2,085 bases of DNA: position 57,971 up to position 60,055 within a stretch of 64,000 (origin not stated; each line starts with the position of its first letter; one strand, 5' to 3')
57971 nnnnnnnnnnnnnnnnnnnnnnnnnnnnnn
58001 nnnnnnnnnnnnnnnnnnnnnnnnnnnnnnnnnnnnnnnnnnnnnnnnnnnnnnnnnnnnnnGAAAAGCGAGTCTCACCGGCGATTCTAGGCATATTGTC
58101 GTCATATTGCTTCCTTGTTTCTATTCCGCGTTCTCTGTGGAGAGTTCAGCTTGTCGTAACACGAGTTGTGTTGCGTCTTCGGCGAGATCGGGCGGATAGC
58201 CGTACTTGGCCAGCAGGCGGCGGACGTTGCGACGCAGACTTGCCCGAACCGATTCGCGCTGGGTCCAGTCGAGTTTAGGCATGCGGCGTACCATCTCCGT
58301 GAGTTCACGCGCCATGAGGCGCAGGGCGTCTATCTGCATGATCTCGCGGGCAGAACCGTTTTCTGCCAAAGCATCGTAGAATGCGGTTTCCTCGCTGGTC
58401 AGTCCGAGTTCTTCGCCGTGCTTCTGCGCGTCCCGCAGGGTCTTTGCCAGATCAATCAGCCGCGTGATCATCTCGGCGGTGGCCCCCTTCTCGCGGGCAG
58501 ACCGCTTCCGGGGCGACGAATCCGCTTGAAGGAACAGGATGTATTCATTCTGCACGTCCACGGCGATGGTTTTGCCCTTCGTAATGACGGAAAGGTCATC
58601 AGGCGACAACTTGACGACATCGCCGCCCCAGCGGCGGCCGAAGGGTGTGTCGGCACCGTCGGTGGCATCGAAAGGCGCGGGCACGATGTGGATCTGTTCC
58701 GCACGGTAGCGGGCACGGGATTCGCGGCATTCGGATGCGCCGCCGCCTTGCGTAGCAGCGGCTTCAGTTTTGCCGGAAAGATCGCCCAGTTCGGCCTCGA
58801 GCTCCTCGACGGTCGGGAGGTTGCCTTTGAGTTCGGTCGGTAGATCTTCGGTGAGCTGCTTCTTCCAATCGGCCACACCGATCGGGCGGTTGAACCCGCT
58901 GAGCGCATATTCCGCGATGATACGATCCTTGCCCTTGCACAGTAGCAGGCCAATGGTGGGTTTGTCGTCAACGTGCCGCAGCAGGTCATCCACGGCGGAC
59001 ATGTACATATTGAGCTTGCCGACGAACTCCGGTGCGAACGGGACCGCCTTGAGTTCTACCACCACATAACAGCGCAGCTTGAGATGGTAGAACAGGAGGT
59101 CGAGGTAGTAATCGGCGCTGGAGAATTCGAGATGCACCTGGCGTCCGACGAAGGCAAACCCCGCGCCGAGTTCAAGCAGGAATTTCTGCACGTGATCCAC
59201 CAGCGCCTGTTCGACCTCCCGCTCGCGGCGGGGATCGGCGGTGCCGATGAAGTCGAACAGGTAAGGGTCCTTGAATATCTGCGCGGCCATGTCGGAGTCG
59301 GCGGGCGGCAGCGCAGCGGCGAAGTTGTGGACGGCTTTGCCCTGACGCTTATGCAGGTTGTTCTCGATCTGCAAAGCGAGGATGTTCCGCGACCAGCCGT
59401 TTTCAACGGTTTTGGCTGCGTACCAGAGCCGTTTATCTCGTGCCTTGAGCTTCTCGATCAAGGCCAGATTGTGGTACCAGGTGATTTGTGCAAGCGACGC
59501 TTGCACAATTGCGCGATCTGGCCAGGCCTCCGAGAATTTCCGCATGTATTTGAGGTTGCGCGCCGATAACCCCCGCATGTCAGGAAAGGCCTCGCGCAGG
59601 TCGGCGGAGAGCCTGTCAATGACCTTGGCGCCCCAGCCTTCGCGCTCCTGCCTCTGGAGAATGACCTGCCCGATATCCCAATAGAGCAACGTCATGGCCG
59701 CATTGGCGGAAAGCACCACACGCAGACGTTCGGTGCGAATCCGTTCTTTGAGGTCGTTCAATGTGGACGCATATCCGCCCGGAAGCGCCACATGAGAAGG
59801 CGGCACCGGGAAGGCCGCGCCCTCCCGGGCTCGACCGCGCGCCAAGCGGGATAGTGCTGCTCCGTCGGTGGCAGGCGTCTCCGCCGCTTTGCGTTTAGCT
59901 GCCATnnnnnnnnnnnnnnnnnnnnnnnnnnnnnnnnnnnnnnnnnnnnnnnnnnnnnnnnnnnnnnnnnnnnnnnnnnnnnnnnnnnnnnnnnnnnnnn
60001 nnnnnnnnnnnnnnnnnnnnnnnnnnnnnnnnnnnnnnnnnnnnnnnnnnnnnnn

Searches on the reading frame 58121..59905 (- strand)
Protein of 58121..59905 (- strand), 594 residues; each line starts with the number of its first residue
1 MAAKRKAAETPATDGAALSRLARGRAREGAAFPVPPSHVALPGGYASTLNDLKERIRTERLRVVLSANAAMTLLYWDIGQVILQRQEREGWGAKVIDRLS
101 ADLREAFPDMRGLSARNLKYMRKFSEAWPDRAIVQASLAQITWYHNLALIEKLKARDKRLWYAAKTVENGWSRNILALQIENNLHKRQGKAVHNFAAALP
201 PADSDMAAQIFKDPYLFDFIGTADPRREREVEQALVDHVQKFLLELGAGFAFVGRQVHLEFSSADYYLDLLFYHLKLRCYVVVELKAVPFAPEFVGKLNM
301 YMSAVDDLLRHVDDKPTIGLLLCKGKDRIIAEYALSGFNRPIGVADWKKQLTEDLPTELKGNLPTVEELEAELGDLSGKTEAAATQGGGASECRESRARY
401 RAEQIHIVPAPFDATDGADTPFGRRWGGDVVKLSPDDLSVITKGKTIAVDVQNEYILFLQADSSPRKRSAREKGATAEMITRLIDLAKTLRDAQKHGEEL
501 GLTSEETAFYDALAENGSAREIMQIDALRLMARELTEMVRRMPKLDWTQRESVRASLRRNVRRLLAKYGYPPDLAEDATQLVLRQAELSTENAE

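Call 3: search_protein_families(library=pfam, proteins=[window:58121-59905:-], max_evalue=0.01)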
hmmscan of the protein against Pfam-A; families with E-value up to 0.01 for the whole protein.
window:58121-59905:- (594 aa): 3 families
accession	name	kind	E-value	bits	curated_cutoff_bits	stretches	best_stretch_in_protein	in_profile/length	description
PF06250.17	YhcG_C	-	4.3e-62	209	32.5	1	209-364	2-157/157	YhcG PDDEXK nuclease domain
PF11867.13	T1RH-like_C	-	1.8e-44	152.9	26.8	1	476-590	213-327/329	Type I restriction enzyme HindI endonuclease subunit-like, C-terminal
PF17761.7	DUF1016_N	-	4.2e-42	143.9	32.8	1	52-187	2-137/137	DUF1016 N-terminal domain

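Call 5: find_homologous_proteins(query=window:58121-59905:-, max_evalue=1e-10)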
Query window:58121-59905:- (594 aa): 8000 proteins with E <= 1e-10 among 8000 candidates; the best 120 are listed.
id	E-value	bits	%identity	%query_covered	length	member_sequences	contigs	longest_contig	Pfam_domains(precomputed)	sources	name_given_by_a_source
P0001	0.0e+0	1325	100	100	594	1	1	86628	PF17761.8,PF11867.14,PF06250.18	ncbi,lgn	-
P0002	4.4e-262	889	82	80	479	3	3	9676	PF17761.8,PF06250.18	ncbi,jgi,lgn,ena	jgi:predicted nuclease of restriction endonuclease-like (RecB) superfamily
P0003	4.8e-238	810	76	80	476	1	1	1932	PF17761.8,PF06250.18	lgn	-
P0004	4.6e-237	807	75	80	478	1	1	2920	PF17761.8,PF06250.18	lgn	-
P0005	4.0e-233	794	77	75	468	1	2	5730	PF17761.8,PF06250.18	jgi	jgi:predicted nuclease of restriction endonuclease-like (RecB) superfamily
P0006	2.1e-230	785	73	80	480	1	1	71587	PF17761.8,PF06250.18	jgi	-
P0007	3.0e-229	781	75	77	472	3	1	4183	PF17761.8,PF06250.18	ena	-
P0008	3.8e-222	758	71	80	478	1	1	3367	PF17761.8,PF06250.18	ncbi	-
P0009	1.0e-219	750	71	78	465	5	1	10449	PF17761.8,PF06250.18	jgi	jgi:predicted nuclease of restriction endonuclease-like (RecB) superfamily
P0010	2.9e-218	745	71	76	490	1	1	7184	PF17761.8,PF06250.18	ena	-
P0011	6.0e-218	744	68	80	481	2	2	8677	PF17761.8,PF06250.18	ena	-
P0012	9.9e-218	743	68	80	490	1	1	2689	PF17761.8,PF06250.18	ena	-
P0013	3.8e-215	734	68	80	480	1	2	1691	PF17761.8,PF06250.18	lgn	-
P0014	1.7e-212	726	70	77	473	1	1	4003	PF17761.8,PF06250.18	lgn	-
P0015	8.9e-210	717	67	79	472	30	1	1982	PF17761.8,PF06250.18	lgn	-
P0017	4.9e-206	704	66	80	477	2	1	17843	PF17761.8,PF06250.18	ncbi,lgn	-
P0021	9.8e-202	690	70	73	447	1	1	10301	PF17761.8,PF06250.18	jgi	jgi:predicted nuclease of restriction endonuclease-like (RecB) superfamily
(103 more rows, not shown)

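Call 7: find_encoding_contigs(protein=P0002, flank=10000, max_places=4)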
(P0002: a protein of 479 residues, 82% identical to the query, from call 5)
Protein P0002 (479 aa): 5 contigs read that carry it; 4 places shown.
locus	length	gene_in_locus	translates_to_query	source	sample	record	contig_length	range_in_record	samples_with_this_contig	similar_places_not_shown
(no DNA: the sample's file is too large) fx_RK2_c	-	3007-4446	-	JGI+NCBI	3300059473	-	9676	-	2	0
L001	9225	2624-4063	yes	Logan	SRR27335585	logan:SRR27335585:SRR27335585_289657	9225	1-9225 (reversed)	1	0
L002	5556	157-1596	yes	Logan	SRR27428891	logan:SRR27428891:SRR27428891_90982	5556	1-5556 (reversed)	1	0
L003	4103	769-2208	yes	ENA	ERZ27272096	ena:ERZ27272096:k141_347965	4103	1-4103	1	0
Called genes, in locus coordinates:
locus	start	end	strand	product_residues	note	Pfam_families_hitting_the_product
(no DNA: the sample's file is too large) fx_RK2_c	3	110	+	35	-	?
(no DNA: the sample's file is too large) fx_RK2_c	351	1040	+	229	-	PF07929:PRiA4_ORF3 (weak)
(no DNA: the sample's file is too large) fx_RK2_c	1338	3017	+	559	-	PF12161:HsdM_N, PF02384:N6_Mtase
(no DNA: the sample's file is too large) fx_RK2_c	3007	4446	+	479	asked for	PF17761:DUF1016_N, PF06250:YhcG_C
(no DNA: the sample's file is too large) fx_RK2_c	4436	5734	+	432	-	PF01420:Methylase_S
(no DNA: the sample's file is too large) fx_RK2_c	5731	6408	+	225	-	-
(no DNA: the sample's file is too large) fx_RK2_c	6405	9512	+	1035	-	PF04313:HSDR_N, PF04851:ResIII, PF18766:SWI2_SNF2, PF22679:T1R_D3-like, PF11867:T1RH-like_C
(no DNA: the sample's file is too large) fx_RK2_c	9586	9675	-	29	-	?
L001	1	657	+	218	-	?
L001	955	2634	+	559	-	PF12161:HsdM_N, PF02384:N6_Mtase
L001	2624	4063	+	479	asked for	PF17761:DUF1016_N, PF06250:YhcG_C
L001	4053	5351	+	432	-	PF01420:Methylase_S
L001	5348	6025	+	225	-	-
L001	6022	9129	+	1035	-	PF04313:HSDR_N, PF04851:ResIII, PF18766:SWI2_SNF2, PF22679:T1R_D3-like, PF11867:T1RH-like_C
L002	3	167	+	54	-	?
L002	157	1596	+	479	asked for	PF17761:DUF1016_N, PF06250:YhcG_C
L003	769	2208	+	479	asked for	PF17761:DUF1016_N, PF06250:YhcG_C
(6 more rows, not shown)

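Call 8: find_encoding_contigs(protein=P0006, flank=10000, max_places=3)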
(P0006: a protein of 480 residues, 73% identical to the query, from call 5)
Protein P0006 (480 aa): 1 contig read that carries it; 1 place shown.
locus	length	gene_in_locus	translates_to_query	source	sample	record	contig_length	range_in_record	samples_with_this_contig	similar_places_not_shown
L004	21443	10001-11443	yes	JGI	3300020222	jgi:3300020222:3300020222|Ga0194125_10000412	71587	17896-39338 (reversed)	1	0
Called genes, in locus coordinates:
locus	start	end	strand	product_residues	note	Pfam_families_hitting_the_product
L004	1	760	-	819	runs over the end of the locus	PF13439:Glyco_transf_4, PF13579:Glyco_trans_4_4, PF20706:GT4-conflict, PF00534:Glycos_transf_1, PF13692:Glyco_trans_1_4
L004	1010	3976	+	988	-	PF17389:Bac_rhamnosid6H, PF22422:MGH1-like_GH (weak), PF17390:Bac_rhamnosid_C, PF00754:F5_F8_type_C (weak)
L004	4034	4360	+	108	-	-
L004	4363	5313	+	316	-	PF00890:FAD_binding_2 (faint), PF12831:FAD_oxidored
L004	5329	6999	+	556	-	PF12831:FAD_oxidored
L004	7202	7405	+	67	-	PF12728:HTH_17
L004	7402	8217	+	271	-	PF13271:DUF4062, PF13749:HATPase_c_4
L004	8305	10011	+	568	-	PF12161:HsdM_N, PF02384:N6_Mtase, PF01170:UPF0020, PF02384:N6_Mtase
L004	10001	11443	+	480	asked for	PF17761:DUF1016_N, PF06250:YhcG_C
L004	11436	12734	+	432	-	PF01420:Methylase_S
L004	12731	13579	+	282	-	PF14355:Abi_C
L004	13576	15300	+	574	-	PF02463:SMC_N, PF11398:DUF2813, PF13175:AAA_15, PF13476:AAA_23, PF13555:AAA_29 (weak), PF13175:AAA_15, PF13304:AAA_21, PF20469:OLD-like_TOPRIM, +1 more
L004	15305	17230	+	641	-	PF00580:UvrD-helicase, PF13245:AAA_19, PF01443:Viral_helicase1 (faint), PF13361:UvrD_C, PF13538:UvrD_C_2 (faint)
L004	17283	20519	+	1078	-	PF04313:HSDR_N, PF04851:ResIII, PF18766:SWI2_SNF2, PF22679:T1R_D3-like, PF11867:T1RH-like_C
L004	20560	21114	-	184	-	-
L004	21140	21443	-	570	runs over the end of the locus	PF02837:Glyco_hydro_2_N (weak), PF02836:Glyco_hydro_2_C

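Call 16: find_encoding_contigs(protein=P0001, flank=10000, max_places=4)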
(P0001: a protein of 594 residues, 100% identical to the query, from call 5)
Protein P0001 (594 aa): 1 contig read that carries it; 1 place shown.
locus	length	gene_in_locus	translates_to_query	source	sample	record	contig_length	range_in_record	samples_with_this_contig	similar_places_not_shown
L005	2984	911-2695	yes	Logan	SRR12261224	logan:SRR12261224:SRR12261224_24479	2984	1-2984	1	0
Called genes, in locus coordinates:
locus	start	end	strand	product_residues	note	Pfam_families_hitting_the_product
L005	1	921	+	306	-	?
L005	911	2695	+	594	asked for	PF17761:DUF1016_N, PF06250:YhcG_C, PF11867:T1RH-like_C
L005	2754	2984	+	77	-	?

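Call 20: find_encoding_contigs(protein=P0017, flank=10000, max_places=2)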
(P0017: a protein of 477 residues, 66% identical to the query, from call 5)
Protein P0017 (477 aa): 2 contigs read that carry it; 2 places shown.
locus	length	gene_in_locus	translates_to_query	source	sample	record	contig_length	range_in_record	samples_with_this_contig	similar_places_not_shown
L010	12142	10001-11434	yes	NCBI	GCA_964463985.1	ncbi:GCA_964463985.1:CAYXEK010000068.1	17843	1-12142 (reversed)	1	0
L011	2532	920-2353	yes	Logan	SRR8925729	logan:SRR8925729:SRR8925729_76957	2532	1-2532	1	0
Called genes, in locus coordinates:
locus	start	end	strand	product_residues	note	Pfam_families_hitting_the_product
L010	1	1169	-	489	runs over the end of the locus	PF14238:DUF4340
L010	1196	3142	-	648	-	PF23357:DUF7088, PF09822:ABC_transp_aux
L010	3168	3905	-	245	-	PF12679:ABC2_membrane_2, PF12730:ABC2_membrane_4 (weak), PF12698:ABC2_membrane_3 (weak)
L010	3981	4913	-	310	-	PF00005:ABC_tran, PF13304:AAA_21 (faint)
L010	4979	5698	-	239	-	PF00011:HSP20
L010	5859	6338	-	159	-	PF02542:YgbB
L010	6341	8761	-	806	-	-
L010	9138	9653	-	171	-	PF00578:AhpC-TSA, PF08534:Redoxin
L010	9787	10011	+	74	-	-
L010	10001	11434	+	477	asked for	PF17761:DUF1016_N, PF06250:YhcG_C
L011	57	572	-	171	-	PF00578:AhpC-TSA, PF08534:Redoxin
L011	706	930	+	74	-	-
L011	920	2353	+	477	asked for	PF17761:DUF1016_N, PF06250:YhcG_C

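Call 21: find_encoding_contigs(protein=P0009, flank=10000, max_places=2)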
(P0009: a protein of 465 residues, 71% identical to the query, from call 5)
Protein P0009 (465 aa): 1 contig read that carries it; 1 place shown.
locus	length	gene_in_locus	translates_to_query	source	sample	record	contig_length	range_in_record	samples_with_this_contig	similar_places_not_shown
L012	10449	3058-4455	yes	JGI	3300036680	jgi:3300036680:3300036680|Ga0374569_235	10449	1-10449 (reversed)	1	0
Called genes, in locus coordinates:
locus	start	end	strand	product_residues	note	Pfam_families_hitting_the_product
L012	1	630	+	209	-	?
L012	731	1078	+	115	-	-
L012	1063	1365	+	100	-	PF21716:dnstrm_HI1420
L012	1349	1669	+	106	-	PF21716:dnstrm_HI1420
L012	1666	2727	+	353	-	PF13310:Virulence_RhuM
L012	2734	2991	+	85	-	-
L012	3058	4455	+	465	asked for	PF17761:DUF1016_N, PF06250:YhcG_C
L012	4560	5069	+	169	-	PF00293:NUDIX, PF14815:NUDIX_4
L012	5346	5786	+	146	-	PF01850:PIN (weak)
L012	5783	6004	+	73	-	-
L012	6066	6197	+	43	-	-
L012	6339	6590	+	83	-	PF05534:HicB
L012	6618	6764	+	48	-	-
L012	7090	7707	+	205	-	PF13310:Virulence_RhuM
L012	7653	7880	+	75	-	PF13310:Virulence_RhuM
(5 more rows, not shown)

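Call 22: find_encoding_contigs(protein=P0021, flank=10000, max_places=2)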
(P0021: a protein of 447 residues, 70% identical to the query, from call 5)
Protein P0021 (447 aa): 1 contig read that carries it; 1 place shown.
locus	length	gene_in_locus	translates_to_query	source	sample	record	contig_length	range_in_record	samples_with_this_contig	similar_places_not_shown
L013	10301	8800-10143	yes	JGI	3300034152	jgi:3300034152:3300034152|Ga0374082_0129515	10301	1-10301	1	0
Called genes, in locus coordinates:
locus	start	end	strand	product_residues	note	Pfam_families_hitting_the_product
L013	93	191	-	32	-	-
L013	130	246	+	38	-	-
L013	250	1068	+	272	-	PF00005:ABC_tran, PF02463:SMC_N (faint), PF13304:AAA_21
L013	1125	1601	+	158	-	PF05635:23S_rRNA_IVP, PF22296:bAvd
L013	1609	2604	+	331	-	PF01032:FecCD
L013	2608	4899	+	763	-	PF00142:Fer4_NifH, PF01656:CbiA, PF02374:ArsA_ATPase (weak), PF10609:ParA (faint), PF13614:AAA_31 (weak), PF00148:Oxidored_nitro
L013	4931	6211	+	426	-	PF00148:Oxidored_nitro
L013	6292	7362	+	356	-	PF00155:Aminotran_1_2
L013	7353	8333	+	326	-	PF03186:CobD_Cbib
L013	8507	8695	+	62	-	PF12728:HTH_17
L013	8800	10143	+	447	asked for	PF17761:DUF1016_N, PF06250:YhcG_C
